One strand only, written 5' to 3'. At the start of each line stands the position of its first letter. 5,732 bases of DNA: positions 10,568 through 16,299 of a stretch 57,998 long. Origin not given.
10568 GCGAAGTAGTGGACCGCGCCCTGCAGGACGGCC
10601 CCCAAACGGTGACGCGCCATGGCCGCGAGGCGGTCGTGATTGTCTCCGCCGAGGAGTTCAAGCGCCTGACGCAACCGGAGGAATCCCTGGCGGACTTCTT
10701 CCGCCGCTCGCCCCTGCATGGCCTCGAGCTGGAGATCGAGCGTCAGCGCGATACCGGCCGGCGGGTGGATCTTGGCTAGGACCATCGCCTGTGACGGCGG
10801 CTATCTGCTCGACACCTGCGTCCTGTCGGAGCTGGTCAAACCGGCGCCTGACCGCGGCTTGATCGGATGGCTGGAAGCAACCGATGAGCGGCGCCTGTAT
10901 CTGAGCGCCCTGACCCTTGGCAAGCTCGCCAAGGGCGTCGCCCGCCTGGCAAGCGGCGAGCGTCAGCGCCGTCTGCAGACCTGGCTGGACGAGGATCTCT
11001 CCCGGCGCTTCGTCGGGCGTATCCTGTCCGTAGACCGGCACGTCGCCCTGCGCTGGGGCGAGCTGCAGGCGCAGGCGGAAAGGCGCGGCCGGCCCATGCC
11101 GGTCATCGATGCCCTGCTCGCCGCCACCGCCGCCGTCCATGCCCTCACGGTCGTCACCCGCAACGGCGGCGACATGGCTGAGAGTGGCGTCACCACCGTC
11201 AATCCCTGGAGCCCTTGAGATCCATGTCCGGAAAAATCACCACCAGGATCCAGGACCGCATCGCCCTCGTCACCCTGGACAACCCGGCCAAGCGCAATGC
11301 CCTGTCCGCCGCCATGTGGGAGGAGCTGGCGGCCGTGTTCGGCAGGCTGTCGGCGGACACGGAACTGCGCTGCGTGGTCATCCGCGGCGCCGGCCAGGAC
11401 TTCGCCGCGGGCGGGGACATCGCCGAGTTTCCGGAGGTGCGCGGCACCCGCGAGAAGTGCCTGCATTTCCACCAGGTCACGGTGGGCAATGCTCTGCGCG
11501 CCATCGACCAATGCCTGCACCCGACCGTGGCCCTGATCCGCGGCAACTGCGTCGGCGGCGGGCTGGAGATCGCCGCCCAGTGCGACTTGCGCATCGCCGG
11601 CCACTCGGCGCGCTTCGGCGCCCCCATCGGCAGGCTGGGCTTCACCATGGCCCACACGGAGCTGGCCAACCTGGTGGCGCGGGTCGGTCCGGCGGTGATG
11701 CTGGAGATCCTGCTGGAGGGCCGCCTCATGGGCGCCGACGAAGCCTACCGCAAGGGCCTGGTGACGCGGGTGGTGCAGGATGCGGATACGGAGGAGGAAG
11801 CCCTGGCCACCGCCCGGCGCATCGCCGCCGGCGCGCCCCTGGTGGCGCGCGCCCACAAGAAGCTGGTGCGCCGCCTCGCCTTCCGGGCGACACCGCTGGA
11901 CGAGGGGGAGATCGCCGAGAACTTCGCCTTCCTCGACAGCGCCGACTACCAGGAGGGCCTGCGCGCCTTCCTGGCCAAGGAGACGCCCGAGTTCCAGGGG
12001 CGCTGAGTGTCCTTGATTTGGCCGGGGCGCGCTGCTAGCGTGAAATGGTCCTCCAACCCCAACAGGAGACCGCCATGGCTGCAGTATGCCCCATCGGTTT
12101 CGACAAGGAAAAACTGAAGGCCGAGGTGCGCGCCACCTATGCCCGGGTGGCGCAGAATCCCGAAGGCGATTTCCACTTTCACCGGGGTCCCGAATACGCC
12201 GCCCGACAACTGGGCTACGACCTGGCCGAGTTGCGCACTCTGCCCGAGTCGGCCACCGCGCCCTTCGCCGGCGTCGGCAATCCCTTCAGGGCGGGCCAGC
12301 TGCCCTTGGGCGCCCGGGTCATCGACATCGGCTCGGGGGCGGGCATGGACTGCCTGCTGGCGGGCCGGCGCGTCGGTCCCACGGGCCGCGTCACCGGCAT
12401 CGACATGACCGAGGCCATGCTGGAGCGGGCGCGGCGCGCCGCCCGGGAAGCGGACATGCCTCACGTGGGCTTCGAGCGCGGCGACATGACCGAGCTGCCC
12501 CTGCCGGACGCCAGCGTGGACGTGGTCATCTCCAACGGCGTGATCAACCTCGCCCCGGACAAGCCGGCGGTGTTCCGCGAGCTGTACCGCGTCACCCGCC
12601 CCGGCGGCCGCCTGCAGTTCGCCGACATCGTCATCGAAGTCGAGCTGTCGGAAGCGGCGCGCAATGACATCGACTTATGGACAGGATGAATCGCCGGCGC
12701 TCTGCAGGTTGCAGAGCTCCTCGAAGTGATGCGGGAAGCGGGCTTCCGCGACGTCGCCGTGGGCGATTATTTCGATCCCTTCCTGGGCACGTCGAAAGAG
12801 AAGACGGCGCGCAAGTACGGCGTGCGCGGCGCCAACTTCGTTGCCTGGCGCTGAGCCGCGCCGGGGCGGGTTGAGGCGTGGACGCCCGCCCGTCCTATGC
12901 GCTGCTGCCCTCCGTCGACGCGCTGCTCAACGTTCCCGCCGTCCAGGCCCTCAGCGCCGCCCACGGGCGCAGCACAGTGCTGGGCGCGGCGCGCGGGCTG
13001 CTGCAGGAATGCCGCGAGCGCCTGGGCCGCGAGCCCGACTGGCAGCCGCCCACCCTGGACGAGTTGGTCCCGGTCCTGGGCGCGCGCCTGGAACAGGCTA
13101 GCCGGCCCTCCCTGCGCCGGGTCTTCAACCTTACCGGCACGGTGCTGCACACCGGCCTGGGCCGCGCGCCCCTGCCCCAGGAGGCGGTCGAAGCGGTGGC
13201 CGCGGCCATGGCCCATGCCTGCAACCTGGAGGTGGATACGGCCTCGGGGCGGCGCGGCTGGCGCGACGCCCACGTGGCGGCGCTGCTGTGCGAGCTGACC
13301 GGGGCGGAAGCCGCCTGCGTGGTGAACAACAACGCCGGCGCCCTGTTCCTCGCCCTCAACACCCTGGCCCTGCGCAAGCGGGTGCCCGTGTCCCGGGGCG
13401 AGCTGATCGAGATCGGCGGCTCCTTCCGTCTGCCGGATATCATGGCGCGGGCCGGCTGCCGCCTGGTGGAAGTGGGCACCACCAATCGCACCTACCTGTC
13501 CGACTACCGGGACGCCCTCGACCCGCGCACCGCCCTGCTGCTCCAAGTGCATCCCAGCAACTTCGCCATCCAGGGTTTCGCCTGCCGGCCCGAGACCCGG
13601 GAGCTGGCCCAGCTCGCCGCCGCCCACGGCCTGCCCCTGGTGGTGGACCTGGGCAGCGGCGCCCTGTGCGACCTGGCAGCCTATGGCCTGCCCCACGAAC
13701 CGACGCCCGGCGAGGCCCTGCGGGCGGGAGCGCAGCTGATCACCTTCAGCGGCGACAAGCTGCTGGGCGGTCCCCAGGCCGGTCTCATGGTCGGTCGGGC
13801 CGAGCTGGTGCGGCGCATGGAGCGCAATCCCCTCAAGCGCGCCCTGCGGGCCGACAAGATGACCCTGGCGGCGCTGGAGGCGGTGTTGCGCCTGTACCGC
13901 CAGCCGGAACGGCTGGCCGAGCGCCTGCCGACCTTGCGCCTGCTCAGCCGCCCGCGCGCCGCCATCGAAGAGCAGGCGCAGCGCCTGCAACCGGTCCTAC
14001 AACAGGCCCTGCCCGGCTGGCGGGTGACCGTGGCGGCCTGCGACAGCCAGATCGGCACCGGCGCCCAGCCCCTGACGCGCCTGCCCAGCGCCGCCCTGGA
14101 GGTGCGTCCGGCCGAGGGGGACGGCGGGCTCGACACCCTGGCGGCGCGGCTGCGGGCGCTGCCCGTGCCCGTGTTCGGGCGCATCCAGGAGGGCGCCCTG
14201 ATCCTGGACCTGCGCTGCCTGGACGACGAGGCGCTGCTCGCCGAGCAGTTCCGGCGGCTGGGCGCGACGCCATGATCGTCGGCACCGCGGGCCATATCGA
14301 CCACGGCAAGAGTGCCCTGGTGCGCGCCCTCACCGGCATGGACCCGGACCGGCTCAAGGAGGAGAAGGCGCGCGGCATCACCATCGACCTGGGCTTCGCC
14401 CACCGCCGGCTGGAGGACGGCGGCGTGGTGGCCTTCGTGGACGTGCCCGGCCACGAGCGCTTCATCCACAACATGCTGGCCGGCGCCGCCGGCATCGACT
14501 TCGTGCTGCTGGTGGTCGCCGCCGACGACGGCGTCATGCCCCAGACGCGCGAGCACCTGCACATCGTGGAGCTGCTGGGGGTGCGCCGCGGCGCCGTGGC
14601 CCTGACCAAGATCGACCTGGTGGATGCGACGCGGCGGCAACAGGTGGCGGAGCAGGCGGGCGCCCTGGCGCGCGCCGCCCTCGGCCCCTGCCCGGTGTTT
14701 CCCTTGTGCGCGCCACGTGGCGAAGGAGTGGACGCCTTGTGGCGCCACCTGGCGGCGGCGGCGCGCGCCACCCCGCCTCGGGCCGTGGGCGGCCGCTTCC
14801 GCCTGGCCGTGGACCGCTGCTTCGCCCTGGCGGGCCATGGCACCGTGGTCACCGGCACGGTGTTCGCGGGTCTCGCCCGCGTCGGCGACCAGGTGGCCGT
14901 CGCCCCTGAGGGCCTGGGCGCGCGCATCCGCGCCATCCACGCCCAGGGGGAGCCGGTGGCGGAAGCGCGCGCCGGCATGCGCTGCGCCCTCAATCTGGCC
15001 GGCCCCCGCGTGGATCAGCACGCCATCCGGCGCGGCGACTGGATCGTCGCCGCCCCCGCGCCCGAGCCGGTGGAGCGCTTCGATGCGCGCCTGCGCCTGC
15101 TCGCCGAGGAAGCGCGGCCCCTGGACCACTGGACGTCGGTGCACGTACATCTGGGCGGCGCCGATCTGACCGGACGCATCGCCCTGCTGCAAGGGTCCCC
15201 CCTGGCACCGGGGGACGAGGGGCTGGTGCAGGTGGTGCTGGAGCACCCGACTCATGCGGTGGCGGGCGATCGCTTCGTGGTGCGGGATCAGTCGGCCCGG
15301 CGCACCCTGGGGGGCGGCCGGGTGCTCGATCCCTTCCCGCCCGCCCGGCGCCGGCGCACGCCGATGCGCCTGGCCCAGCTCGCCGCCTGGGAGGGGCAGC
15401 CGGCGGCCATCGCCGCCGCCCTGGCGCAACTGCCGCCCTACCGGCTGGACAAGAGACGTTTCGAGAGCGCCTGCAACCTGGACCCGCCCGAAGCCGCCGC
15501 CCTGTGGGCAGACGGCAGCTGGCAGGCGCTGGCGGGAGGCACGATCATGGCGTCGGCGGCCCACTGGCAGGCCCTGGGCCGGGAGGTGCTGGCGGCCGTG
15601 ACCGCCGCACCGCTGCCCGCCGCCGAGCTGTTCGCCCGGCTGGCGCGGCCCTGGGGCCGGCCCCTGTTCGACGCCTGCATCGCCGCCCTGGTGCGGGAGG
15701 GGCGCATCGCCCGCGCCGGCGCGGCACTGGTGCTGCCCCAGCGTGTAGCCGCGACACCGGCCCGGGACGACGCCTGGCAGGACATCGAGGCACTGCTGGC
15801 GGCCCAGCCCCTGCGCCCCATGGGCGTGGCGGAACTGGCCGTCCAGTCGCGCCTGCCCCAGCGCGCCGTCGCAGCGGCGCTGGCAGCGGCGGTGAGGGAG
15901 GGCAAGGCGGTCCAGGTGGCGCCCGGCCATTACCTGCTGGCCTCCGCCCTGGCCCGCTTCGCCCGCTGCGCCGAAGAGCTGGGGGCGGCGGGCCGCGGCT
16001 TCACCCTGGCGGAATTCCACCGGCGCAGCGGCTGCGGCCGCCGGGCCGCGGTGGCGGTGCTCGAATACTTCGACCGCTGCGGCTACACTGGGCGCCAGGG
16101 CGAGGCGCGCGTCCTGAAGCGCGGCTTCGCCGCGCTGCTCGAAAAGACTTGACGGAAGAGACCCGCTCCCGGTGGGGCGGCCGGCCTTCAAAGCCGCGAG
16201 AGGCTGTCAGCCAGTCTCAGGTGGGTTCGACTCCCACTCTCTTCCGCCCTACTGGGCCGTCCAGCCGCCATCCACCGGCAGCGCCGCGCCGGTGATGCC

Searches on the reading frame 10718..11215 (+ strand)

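Call 27: search_protein_families(library=pfam, proteins=[window:10718-11215:+], max_evalue=0.00001)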
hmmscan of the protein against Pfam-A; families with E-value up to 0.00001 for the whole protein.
window:10718-11215:+ (166 aa): 1 family
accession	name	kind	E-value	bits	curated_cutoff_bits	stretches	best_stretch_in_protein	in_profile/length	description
PF01850.27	PIN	-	2.9e-12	47.7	23.6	1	29-149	1-111/120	PIN domain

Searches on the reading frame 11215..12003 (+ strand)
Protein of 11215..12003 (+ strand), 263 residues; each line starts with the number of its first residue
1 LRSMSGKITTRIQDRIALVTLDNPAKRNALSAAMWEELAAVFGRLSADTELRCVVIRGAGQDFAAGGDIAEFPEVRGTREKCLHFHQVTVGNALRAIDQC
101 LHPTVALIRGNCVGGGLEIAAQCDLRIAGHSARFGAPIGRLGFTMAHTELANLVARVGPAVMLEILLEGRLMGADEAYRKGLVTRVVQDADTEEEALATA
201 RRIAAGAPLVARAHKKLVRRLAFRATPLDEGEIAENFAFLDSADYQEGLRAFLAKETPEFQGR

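Call 27: search_protein_families(library=pfam, proteins=[window:11215-12003:+], max_evalue=0.00001)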
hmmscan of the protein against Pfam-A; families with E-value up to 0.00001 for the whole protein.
window:11215-12003:+ (263 aa): 2 families
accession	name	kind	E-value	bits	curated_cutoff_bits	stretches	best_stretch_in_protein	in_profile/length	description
PF00378.25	ECH_1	-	1.2e-46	159.5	27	1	12-262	2-250/251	Enoyl-CoA hydratase/isomerase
PF16113.10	ECH_2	-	1.2e-22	81.3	27.2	1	17-200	2-187/335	Enoyl-CoA hydratase/isomerase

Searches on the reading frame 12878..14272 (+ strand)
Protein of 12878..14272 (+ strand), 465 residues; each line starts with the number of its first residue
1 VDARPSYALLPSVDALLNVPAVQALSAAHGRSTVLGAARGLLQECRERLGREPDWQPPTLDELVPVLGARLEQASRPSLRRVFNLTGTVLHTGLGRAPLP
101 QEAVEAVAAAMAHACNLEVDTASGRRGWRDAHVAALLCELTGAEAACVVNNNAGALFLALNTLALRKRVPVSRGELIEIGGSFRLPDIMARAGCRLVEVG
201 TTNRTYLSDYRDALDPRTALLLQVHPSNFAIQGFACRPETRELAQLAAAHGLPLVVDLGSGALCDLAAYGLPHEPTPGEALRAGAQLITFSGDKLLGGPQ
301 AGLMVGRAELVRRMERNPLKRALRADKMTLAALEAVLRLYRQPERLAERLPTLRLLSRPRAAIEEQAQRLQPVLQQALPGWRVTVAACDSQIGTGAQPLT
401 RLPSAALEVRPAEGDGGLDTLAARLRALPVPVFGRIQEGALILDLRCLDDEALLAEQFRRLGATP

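Call 7: search_protein_families(library=ncbifam, proteins=[window:12878-14272:+], max_evalue=0.01)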
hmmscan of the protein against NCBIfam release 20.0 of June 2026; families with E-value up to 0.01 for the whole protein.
window:12878-14272:+ (465 aa): 4 families
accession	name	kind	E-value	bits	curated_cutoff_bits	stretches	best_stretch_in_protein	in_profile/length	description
TIGR00474.1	selA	equivalog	7.4e-167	555.8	267.9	1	9-457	3-452/455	L-seryl-tRNA(Sec) selenium transferase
TIGR01437.1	selA_rel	subfamily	2.2e-14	53.2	385.3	1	140-344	73-263/363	DgaE family pyridoxal phosphate-dependent ammonia lyase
NF047797.1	glminPNH3LysDgaE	equivalog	4.1e-13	49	600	1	78-395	8-312/367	D-glucosaminate-6-phosphate ammonia lyase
TIGR03576.1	pyridox_MJ0158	hypoth_equivalog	3e-10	39.8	304.45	1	242-351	159-260/346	TIGR03576 family pyridoxal phosphate-dependent enzyme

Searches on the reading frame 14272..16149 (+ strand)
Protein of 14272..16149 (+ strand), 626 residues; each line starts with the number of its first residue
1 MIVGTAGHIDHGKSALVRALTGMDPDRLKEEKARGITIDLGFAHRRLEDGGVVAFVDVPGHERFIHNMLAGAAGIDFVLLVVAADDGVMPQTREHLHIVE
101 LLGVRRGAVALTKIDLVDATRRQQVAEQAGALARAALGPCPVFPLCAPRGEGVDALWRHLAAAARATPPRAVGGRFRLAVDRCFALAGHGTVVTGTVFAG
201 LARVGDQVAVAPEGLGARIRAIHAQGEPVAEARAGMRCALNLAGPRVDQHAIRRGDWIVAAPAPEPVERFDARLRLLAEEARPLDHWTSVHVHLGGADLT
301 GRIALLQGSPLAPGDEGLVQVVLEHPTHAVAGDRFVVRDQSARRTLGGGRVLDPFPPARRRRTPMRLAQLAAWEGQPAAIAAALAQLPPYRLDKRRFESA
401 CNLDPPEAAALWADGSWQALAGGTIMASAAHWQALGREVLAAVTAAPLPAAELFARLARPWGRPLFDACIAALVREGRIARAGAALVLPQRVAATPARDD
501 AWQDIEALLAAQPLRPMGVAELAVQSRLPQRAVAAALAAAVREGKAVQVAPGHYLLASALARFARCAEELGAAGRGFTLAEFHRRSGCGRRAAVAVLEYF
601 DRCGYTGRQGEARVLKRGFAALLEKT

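Call 7: search_protein_families(library=ncbifam, proteins=[window:14272-16149:+], max_evalue=0.01)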
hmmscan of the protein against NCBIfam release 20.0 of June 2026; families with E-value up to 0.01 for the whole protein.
window:14272-16149:+ (626 aa): 30 families (the best 25 are shown)
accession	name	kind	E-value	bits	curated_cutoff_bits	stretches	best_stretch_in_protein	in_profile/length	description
TIGR00475.1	selB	equivalog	7.3e-108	361.7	242.25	1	1-617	1-581/581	selenocysteine-specific translation elongation factor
NF009373.0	PRK12736.1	subfamily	1.1e-41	143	452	2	3-121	15-145/394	elongation factor Tu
NF008969.0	PRK12317.1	subfamily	5.7e-40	137.2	502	1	26-338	61-383/426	elongation factor 1-alpha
NF000766.0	PRK00049.1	subfamily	6.7e-40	137.1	449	2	3-120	15-144/396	elongation factor Tu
NF009372.0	PRK12735.1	subfamily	5.7e-39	134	479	2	3-120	15-144/396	elongation factor Tu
TIGR00485.1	EF-Tu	equivalog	1.3e-37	129.5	522.4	1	3-351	15-389/394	elongation factor Tu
TIGR03680.1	eif2g_arch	equivalog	2.6e-37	129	514.5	2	53-212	83-251/407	translation initiation factor IF-2 subunit gamma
NF003077.0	PRK04000.1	equivalog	7.7e-36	124.1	315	2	53-212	87-255/412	translation initiation factor IF-2 subunit gamma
TIGR00483.1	EF-1_alpha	equivalog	1.4e-33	116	540.1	1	26-304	61-354/427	translation elongation factor EF-1 subunit alpha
NF004035.0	PRK05506.1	subfamily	2.5e-29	102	715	1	26-281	80-344/632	bifunctional sulfate adenylyltransferase subunit 1/adenylylsulfate kinase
TIGR02034.1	CysN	subfamily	3.4e-29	102.1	336.1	1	26-304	56-341/406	sulfate adenylyltransferase, large subunit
NF003478.0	PRK05124.1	equivalog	6.4e-25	87.6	590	2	26-122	83-178/475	sulfate adenylyltransferase subunit CysN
TIGR00487.1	IF-2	equivalog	1.1e-22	80.6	424.4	1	2-234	89-319/587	translation initiation factor IF-2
TIGR00231.1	small_GTP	domain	4.2e-12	46.1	42.5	1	3-156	6-158/164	GTP-binding protein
NF003078.0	PRK04004.1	equivalog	3.5e-10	39.1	468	1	54-122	79-146/598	translation initiation factor IF-2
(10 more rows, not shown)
